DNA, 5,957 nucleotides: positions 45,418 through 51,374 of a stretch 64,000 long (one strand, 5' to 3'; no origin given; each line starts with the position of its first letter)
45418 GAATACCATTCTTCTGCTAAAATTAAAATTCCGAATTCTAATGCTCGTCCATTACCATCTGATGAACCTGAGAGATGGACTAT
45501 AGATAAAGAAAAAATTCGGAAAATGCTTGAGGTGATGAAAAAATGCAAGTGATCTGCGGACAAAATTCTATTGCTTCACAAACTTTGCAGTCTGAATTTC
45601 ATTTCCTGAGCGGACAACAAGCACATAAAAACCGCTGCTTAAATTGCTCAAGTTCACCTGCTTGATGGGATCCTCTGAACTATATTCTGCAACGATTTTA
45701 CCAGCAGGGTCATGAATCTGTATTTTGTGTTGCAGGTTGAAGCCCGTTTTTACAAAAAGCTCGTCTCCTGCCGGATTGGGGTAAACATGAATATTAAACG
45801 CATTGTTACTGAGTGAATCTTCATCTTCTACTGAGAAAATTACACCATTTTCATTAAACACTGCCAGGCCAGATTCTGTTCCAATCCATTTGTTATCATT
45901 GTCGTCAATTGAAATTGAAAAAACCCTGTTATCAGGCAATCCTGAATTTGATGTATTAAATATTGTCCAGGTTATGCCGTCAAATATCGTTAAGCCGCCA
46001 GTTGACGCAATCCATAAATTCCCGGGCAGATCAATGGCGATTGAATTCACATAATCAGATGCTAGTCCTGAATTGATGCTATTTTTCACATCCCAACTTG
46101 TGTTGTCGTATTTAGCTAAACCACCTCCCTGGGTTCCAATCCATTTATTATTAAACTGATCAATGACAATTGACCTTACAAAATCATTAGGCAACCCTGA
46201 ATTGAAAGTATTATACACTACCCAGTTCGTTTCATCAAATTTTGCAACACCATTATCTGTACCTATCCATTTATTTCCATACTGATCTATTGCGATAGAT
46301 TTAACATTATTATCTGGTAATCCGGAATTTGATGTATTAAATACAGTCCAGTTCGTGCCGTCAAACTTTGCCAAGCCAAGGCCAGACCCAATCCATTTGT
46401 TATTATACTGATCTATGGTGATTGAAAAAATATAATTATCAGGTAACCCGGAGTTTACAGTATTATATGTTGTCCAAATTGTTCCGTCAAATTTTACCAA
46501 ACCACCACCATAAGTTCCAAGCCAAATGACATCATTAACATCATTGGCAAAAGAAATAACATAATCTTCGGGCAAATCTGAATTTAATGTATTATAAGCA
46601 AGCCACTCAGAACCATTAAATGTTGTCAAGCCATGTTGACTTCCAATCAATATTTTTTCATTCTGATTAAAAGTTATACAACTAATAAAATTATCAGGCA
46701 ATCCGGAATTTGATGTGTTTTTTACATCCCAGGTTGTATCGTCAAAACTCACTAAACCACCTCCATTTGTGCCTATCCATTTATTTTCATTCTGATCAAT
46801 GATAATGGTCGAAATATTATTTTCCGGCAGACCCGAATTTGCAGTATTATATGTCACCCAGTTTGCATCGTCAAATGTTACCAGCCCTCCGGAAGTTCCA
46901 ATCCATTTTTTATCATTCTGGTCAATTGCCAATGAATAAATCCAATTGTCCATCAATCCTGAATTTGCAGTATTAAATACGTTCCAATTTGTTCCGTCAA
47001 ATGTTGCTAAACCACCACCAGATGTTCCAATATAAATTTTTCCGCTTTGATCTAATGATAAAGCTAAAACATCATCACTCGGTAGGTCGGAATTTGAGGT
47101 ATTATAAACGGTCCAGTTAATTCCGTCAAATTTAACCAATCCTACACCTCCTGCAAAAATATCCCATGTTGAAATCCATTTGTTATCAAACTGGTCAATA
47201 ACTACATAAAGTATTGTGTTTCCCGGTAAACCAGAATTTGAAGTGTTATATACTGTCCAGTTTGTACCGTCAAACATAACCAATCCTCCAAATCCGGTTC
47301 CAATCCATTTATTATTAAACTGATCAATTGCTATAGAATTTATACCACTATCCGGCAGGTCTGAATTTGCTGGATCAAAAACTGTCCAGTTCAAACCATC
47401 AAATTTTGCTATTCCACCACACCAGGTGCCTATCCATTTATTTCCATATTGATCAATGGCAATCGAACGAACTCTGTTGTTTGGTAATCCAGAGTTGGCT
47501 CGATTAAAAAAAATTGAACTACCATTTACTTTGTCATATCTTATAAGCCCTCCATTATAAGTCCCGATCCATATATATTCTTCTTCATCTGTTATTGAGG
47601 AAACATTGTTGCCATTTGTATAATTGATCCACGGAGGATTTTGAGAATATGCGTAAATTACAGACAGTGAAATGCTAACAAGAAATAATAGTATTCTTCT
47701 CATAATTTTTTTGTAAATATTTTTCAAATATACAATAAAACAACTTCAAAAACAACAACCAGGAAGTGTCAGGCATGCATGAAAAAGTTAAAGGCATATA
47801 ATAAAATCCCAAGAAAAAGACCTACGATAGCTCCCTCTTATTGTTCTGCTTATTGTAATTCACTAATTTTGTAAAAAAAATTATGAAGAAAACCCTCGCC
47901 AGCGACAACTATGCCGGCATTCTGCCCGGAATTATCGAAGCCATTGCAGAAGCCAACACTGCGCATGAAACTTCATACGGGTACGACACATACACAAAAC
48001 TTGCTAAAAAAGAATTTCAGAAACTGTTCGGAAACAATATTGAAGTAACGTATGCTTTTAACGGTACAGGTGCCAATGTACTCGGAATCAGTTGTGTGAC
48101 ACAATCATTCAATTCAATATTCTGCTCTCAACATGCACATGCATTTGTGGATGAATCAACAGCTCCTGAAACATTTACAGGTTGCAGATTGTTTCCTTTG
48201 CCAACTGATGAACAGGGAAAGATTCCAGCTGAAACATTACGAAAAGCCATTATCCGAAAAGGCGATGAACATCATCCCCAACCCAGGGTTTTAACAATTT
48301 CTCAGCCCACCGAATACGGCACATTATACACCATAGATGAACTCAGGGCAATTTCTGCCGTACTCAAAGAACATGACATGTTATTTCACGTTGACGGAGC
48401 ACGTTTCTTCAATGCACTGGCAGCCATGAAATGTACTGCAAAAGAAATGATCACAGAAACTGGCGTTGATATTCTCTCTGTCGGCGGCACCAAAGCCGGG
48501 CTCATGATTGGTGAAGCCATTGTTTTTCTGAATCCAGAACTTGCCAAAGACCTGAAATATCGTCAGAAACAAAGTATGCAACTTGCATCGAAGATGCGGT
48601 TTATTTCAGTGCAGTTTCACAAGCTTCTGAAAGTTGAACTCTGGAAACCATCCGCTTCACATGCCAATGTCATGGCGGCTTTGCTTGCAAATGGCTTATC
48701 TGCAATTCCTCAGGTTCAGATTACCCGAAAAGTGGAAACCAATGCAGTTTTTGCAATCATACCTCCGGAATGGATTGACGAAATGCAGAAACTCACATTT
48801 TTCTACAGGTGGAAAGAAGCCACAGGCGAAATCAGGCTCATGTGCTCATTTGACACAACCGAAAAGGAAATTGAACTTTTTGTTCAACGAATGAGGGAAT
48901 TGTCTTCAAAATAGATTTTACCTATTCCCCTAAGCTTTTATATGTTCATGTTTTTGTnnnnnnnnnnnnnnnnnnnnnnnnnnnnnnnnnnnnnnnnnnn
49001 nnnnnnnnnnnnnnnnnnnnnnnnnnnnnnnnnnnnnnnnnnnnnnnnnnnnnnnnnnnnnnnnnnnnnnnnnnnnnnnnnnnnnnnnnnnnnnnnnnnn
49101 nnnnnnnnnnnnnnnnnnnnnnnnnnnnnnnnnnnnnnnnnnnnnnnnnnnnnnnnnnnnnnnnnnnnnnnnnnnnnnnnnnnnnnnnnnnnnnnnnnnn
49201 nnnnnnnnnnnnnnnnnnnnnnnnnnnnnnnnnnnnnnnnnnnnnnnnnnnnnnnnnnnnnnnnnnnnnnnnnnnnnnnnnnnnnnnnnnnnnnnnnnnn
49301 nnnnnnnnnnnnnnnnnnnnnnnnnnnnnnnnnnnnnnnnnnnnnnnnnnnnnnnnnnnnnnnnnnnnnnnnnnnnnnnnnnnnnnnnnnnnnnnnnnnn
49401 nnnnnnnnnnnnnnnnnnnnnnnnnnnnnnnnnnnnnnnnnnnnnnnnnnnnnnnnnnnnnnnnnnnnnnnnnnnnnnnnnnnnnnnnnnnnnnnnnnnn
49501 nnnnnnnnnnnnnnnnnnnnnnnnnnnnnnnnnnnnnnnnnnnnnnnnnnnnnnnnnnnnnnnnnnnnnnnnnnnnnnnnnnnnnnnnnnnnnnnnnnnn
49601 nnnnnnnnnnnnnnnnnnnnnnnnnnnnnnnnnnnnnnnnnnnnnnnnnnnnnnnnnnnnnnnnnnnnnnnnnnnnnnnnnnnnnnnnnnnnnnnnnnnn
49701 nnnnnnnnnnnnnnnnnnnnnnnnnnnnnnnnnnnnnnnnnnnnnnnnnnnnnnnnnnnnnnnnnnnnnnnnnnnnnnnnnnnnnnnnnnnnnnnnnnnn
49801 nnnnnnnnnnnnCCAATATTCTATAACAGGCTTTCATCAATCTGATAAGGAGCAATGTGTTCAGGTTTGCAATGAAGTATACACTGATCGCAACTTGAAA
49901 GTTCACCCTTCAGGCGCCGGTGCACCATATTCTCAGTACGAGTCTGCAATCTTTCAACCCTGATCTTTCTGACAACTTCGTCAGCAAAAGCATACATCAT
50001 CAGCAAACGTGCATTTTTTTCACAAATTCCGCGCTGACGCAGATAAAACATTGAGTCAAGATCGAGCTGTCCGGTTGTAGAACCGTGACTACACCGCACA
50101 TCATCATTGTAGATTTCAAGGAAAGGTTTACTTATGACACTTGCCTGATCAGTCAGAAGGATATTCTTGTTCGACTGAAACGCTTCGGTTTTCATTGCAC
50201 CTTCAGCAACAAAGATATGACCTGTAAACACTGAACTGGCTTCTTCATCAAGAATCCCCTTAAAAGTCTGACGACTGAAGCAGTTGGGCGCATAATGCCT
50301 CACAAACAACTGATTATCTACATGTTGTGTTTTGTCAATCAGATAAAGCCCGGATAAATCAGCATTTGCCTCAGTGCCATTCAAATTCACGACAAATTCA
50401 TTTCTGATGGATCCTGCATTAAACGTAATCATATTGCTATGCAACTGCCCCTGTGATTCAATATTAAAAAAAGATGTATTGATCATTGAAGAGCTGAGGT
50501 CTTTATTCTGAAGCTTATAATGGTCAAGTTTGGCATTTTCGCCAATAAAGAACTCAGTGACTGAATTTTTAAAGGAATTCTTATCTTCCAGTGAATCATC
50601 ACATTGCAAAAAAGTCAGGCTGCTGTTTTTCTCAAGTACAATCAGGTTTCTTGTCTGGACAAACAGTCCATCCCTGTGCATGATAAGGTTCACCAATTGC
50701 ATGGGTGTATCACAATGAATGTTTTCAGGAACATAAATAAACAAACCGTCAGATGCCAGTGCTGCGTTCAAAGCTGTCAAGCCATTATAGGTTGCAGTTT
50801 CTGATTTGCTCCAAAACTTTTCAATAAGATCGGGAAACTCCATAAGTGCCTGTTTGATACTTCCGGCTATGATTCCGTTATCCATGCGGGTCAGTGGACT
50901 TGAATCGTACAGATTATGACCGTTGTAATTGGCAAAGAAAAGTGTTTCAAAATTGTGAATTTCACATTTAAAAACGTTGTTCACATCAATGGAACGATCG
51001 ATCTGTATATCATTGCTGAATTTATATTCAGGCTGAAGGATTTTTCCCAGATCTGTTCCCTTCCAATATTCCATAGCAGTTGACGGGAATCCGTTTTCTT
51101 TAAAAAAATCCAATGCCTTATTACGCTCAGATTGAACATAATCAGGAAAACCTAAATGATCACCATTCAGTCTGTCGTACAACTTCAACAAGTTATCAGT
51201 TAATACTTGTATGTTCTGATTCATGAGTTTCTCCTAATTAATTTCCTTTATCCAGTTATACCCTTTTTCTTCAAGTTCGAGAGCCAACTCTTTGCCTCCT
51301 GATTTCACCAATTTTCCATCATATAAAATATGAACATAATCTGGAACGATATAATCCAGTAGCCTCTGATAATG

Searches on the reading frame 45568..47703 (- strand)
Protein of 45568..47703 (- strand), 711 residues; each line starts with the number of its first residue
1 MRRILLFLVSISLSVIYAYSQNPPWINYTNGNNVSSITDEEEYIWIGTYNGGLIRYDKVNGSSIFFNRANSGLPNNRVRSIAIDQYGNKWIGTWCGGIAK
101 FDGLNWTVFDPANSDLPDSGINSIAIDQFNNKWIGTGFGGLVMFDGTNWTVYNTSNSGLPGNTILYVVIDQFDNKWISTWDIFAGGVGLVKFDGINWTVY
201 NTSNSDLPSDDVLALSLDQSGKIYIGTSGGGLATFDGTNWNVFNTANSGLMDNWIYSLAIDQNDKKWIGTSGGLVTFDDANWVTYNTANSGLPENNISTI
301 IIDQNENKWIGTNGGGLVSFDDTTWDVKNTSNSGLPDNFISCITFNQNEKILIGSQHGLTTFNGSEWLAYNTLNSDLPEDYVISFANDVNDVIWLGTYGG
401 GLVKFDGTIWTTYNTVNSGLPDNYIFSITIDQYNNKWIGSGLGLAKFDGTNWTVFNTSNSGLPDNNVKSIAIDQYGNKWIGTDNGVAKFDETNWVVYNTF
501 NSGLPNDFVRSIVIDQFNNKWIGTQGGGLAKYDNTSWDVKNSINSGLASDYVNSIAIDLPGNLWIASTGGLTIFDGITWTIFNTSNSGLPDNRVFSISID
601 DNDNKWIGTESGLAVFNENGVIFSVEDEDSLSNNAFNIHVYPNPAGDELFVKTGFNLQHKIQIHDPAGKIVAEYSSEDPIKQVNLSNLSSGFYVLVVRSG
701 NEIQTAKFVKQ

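Call 57: search_protein_families(library=pfam, proteins=[window:45568-47703:-], max_evalue=0.00001)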
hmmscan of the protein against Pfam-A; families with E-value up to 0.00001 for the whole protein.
window:45568-47703:- (711 aa): 4 families
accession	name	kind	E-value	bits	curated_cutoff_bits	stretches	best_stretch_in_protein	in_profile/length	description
PF07494.17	Reg_prop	-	3.1e-33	110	20.4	0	72-94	1-23/24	Two component regulator propeller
PF18962.6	Por_Secre_tail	-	9.3e-12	45.5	27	1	640-709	1-74/75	Secretion system C-terminal sorting domain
PF23748.1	Beta-prop_LRRK2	-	6.1e-08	32.5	26.9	0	293-326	272-305/359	LRRK2 beta propeller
PF01957.25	NfeD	-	1.3e-07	32.1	29.1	0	185-211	16-41/57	NfeD-like C-terminal, partner-binding domain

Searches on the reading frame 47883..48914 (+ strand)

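Call 57: search_protein_families(library=pfam, proteins=[window:47883-48914:+], max_evalue=0.00001)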
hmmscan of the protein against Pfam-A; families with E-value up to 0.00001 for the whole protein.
window:47883-48914:+ (343 aa): 1 family
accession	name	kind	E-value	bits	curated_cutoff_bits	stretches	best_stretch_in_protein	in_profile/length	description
PF01212.27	Beta_elim_lyase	-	1.9e-51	175.5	27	1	5-292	2-284/288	Beta-eliminating lyase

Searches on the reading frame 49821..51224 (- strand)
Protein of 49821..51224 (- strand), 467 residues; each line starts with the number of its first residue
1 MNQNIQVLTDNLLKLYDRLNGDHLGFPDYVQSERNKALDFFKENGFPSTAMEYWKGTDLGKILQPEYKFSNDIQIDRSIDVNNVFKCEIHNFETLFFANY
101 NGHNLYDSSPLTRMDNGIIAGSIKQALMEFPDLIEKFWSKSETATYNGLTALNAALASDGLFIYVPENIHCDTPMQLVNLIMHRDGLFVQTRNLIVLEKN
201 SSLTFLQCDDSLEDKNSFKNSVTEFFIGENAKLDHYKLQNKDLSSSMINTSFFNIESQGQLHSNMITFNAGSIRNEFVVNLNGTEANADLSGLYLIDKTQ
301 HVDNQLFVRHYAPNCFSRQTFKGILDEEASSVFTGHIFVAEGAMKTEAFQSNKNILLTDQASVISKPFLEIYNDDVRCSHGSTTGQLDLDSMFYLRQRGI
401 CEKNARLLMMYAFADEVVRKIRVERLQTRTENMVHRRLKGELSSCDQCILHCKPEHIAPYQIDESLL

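Call 57: search_protein_families(library=pfam, proteins=[window:49821-51224:-], max_evalue=0.00001)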
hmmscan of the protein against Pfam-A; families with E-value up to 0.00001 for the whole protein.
window:49821-51224:- (467 aa): 2 families
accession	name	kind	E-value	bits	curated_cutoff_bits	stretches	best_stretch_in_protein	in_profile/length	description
PF01458.23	SUFBD_core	-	1.4e-75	254.2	27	1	185-413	6-232/232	SUF system FeS cluster assembly, SufBD core domain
PF19295.5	SufBD_N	-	7.9e-34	117.2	23.5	1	28-177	24-172/172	SufBD protein N-terminal region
